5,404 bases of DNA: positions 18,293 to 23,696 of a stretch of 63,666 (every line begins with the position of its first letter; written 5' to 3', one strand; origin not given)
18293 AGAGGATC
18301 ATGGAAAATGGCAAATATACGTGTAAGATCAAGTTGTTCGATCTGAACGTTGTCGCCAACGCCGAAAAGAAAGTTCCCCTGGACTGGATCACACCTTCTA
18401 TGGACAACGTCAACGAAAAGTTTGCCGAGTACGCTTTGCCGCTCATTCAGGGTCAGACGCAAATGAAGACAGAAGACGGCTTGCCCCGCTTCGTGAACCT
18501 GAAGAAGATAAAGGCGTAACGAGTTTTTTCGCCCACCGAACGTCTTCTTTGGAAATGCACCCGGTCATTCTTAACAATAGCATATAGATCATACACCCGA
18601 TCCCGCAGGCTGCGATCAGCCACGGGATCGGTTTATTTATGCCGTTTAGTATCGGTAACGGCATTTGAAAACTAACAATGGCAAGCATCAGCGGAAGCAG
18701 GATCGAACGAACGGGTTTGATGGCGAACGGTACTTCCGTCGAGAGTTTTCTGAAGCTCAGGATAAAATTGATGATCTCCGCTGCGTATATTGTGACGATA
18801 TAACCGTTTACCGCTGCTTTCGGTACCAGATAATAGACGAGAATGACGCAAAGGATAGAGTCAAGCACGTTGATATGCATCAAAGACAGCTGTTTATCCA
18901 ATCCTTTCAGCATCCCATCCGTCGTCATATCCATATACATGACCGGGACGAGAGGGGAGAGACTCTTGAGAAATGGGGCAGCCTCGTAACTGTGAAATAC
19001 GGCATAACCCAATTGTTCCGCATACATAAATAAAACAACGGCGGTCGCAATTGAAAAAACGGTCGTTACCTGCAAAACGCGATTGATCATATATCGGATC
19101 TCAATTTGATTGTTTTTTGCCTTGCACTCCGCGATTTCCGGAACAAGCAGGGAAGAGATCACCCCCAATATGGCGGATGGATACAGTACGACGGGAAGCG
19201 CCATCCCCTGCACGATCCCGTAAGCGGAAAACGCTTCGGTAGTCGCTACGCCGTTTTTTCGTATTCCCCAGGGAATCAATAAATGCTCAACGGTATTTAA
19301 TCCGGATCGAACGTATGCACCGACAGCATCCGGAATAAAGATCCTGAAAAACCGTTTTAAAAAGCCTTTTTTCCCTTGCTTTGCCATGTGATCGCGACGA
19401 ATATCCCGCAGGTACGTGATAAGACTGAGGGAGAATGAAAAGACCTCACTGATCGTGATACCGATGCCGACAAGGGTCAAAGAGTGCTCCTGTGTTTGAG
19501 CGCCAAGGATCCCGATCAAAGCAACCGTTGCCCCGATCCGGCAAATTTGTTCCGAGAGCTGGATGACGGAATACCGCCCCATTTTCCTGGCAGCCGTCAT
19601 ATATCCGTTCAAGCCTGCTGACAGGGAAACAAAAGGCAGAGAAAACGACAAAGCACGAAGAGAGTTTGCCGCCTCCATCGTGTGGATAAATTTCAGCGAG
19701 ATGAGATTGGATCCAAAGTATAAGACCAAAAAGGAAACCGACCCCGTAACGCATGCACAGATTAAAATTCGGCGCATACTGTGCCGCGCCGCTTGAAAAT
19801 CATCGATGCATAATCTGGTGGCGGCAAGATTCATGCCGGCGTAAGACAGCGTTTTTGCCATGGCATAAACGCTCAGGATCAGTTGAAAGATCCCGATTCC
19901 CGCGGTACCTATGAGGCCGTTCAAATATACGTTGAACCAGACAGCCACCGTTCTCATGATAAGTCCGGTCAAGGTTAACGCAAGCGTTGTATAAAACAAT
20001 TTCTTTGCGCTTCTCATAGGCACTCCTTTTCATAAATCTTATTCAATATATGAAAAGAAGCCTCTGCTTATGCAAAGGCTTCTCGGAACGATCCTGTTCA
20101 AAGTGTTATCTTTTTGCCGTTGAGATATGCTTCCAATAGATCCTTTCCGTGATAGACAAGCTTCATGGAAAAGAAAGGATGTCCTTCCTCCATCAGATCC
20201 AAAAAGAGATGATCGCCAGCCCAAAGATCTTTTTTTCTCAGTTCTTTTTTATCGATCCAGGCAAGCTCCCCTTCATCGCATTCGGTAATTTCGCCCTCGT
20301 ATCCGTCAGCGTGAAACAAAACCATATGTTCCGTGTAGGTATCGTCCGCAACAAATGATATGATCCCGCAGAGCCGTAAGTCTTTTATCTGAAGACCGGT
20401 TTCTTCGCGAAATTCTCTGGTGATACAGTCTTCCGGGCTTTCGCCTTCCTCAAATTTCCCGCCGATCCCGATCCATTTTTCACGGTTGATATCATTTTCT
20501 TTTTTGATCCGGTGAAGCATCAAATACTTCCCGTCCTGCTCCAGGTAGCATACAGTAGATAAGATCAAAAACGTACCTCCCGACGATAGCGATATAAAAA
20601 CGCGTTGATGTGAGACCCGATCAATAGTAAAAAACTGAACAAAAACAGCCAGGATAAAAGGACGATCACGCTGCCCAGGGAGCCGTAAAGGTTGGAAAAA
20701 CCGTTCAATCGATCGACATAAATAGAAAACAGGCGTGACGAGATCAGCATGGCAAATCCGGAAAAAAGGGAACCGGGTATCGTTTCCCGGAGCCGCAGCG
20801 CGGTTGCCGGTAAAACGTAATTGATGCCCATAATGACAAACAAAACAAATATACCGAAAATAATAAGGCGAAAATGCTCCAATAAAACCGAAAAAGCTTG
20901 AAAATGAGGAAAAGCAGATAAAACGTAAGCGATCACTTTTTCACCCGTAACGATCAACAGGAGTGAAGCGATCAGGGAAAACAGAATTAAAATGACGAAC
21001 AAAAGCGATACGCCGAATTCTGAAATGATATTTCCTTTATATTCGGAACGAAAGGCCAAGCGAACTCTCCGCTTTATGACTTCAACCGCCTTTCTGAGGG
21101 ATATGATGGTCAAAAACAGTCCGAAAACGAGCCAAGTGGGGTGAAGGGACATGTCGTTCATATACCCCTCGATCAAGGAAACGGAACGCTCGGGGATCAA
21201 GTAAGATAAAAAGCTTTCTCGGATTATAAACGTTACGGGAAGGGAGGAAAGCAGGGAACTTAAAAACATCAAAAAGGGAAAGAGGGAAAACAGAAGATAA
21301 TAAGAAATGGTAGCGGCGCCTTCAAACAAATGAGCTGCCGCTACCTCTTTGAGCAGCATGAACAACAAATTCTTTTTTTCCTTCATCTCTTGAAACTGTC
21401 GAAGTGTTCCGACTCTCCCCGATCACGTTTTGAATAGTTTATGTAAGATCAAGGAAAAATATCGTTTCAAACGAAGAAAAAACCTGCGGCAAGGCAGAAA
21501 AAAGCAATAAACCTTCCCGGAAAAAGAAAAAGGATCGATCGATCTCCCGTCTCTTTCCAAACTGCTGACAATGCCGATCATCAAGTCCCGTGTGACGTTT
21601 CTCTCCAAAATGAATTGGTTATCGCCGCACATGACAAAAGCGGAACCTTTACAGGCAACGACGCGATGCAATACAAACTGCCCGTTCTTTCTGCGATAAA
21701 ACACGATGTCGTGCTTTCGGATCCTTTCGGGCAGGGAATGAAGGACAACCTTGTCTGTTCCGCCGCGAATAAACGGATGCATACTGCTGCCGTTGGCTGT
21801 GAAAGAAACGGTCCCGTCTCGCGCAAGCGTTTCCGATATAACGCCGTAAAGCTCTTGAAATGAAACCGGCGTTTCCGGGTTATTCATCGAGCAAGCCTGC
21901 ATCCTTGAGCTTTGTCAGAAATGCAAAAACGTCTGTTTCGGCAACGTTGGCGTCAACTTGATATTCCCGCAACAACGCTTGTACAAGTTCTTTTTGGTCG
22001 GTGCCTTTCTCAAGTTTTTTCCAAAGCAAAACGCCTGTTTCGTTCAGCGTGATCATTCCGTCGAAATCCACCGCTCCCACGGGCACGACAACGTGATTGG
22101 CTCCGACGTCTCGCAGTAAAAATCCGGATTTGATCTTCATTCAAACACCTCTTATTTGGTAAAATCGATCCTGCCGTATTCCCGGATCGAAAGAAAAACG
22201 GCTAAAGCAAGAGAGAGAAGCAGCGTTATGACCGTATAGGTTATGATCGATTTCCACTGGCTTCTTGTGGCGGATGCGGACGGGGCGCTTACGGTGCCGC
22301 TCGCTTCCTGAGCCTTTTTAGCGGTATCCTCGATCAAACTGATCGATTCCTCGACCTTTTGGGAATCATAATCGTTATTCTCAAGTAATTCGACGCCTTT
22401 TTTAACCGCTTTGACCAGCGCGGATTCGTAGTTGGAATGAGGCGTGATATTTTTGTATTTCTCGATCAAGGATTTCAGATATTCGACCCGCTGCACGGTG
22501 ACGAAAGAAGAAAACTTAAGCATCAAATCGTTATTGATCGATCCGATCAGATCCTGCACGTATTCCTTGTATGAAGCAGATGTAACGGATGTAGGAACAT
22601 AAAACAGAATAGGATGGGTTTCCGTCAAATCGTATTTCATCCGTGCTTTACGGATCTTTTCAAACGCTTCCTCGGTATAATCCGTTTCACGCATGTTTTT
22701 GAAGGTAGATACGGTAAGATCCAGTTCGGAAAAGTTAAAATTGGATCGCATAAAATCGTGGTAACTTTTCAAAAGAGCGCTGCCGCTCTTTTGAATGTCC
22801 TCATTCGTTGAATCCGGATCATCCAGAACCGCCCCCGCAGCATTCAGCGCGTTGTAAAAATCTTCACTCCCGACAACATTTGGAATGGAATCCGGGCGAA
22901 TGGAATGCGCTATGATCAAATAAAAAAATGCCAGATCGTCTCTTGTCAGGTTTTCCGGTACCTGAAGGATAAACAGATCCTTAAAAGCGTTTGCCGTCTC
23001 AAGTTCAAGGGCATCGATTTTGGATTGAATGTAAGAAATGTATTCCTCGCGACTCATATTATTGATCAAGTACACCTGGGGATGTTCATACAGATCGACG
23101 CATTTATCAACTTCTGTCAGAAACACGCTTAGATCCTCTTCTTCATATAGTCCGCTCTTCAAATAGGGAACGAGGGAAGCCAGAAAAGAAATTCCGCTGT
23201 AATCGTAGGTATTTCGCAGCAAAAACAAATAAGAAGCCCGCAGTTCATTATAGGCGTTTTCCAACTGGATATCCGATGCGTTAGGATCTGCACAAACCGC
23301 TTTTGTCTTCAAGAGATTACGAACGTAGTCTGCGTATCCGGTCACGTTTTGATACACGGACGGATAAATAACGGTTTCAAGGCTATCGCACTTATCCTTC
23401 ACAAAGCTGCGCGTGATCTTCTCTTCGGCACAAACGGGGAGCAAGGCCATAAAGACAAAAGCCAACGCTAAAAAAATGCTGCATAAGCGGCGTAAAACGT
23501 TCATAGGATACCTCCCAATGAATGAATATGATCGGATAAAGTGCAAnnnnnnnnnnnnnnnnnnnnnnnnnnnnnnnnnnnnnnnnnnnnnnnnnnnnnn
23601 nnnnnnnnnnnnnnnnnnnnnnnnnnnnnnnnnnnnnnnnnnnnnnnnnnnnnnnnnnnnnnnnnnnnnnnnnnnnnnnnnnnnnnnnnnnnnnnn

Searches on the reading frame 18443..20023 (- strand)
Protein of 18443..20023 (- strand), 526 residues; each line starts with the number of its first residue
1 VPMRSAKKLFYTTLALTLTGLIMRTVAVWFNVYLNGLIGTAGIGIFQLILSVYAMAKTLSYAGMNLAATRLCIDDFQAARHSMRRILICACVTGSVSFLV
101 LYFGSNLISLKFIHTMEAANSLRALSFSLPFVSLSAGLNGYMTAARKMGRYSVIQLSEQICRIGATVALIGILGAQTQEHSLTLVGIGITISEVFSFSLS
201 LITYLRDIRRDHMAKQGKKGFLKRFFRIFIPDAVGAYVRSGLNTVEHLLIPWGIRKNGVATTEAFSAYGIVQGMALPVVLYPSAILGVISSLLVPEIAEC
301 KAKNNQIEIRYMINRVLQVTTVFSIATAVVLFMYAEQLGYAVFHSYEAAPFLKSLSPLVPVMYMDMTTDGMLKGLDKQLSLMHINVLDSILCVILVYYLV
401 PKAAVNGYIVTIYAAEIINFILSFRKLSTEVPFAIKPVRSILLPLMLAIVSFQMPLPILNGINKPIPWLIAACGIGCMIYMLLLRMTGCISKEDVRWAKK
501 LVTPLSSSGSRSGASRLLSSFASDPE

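Call 21: search_protein_families(library=pfam, proteins=[window:18443-20023:-], max_evalue=0.001)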
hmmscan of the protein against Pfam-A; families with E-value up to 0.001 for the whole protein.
window:18443-20023:- (526 aa): 1 family
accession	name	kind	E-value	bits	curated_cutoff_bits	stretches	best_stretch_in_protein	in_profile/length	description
PF01943.22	Polysacc_synt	-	1.3e-10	41.6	28.2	1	13-252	5-234/274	Polysaccharide biosynthesis protein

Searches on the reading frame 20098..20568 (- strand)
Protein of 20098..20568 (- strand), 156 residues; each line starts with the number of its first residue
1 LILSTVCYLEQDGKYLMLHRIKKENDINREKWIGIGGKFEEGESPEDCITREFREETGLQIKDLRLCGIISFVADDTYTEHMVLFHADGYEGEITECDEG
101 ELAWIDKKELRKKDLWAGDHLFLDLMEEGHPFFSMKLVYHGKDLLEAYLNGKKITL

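Call 21: search_protein_families(library=pfam, proteins=[window:20098-20568:-], max_evalue=0.001)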
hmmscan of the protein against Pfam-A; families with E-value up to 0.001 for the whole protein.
window:20098-20568:- (156 aa): 2 families
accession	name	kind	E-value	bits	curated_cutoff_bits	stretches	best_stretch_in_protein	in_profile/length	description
PF00293.34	NUDIX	-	1.9e-18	67.2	21.1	1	8-122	10-130/134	NUDIX domain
PF14815.12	NUDIX_4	-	0.00022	21.4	35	1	5-123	1-111/113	NUDIX domain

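Call 81: search_protein_families(library=padloc, proteins=[window:20098-20568:-], max_evalue=0.001)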
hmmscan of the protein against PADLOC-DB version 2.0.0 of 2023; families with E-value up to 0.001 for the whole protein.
window:20098-20568:- (156 aa): 1 family
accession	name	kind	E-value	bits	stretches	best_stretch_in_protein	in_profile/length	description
PDLC04899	PDC-S07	-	3.3e-15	53.9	1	9-125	14-127/135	-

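Call 82: search_protein_families(library=ncbifam, proteins=[window:20098-20568:-], max_evalue=0.001)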
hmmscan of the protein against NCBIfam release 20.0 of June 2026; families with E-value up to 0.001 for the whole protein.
window:20098-20568:- (156 aa): 12 families
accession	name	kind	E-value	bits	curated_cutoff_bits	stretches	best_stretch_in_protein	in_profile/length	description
NF006530.0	PRK08999.1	equivalog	3.4e-11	42.8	245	1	10-122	15-124/315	Nudix family hydrolase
NF008044.0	PRK10776.1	equivalog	1.1e-09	38.2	148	1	30-116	31-116/130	8-oxo-dGTP diphosphatase MutT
NF001299.0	PRK00241.1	equivalog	1e-08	35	158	1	35-106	164-234/263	NAD(+) diphosphatase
TIGR00586.1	mutt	equivalog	1.2e-07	31.8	97.9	1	30-114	32-115/129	8-oxo-dGTP diphosphatase MutT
NF007834.0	PRK10546.1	equivalog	2.2e-07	30.8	156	1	8-123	10-122/135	pyrimidine (deoxy)nucleoside triphosphate diphosphatase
TIGR00052.1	TIGR00052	subfamily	7.8e-07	28.9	79.55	1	33-87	83-136/188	nudix-type nucleoside diphosphatase, YffH/AdpP family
NF012016.0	PRK15472.1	equivalog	4.9e-06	26.3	95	1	6-72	7-70/141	nucleoside triphosphatase NudI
TIGR02705.1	nudix_YtkD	equivalog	6.6e-06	25.8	154.4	1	36-68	51-83/156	RNA deprotection pyrophosphohydrolase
NF041652.1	Nud_hyd_Dein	equivalog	4.9e-05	23.6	200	1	7-68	19-81/152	Nudix hydrolase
NF006961.0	PRK09438.1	equivalog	0.00022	20.7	103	1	10-67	17-71/151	dihydroneopterin triphosphate diphosphatase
NF008003.0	PRK10729.1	equivalog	0.0005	19.4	248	1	35-79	95-137/210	ADP-ribose diphosphatase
NF001938.0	PRK00714.1-5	equivalog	0.00055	19.3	116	1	7-61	19-76/172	RNA pyrophosphohydrolase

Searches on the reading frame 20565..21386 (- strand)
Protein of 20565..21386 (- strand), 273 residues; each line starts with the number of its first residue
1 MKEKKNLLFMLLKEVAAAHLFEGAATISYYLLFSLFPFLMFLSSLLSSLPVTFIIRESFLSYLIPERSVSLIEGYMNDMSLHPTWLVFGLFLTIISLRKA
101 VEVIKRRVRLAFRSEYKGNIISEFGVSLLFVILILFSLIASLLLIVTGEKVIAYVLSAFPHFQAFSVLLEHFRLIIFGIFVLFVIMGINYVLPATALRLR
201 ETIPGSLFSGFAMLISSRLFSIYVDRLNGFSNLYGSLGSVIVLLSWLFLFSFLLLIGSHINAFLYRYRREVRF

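Call 21: search_protein_families(library=pfam, proteins=[window:20565-21386:-], max_evalue=0.001)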
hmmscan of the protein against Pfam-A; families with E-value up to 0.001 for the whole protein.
window:20565-21386:- (273 aa): 1 family
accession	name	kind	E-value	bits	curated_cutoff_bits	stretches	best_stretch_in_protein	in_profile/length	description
PF03631.20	Virul_fac_BrkB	-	2.7e-38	132.6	33.7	1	19-266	4-257/259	Virulence factor BrkB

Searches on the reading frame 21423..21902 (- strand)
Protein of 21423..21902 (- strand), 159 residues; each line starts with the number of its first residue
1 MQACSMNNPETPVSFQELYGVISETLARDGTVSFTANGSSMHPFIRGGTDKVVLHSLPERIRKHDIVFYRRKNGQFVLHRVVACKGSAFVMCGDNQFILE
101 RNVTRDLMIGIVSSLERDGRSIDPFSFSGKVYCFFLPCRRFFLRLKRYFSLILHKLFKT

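Call 21: search_protein_families(library=pfam, proteins=[window:21423-21902:-], max_evalue=0.001)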
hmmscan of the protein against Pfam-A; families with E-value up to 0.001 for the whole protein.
window:21423-21902:- (159 aa): 0 families

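Call 81: search_protein_families(library=padloc, proteins=[window:21423-21902:-], max_evalue=0.001)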
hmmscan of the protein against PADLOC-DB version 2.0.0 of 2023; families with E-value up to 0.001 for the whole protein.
window:21423-21902:- (159 aa): 0 families

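Call 82: search_protein_families(library=ncbifam, proteins=[window:21423-21902:-], max_evalue=0.001)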
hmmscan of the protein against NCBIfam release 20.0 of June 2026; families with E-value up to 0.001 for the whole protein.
window:21423-21902:- (159 aa): 2 families
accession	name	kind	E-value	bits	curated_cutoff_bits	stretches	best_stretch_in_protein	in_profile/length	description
TIGR02228.1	sigpep_I_arch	equivalog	1e-06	28.7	51.85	1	22-98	23-103/158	signal peptidase I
TIGR02227.1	sigpep_I_bact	equivalog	0.00014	21.8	47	1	34-106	23-99/162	signal peptidase I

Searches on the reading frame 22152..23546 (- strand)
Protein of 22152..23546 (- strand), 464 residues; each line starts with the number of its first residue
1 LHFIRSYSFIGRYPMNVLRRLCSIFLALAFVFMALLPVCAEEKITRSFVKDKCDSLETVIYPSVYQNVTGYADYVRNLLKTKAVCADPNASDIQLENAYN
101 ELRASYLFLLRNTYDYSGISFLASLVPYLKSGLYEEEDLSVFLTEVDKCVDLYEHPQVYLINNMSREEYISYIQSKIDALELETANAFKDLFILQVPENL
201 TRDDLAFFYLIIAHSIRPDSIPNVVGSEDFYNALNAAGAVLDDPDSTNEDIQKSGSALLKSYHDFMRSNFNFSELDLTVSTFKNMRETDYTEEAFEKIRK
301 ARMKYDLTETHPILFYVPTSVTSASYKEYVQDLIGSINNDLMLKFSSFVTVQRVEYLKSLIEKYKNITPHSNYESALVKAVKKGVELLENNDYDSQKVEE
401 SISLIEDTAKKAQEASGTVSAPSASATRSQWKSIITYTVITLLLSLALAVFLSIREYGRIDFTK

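Call 20: search_protein_families(library=pfam, proteins=[window:22152-23546:-], max_evalue=0.001)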
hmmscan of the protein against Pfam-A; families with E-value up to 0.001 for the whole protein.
window:22152-23546:- (464 aa): 0 families

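Call 81: search_protein_families(library=padloc, proteins=[window:22152-23546:-], max_evalue=0.001)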
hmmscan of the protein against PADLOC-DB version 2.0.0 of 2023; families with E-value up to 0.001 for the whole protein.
window:22152-23546:- (464 aa): 0 families

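Call 82: search_protein_families(library=ncbifam, proteins=[window:22152-23546:-], max_evalue=0.001)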
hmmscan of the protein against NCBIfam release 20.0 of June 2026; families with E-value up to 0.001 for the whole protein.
window:22152-23546:- (464 aa): 1 family
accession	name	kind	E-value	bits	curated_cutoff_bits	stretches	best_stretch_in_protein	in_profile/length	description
NF002918.0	PRK03537.1-4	equivalog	0.00089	18.6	288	0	270-383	105-220/246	molybdate ABC transporter substrate-binding protein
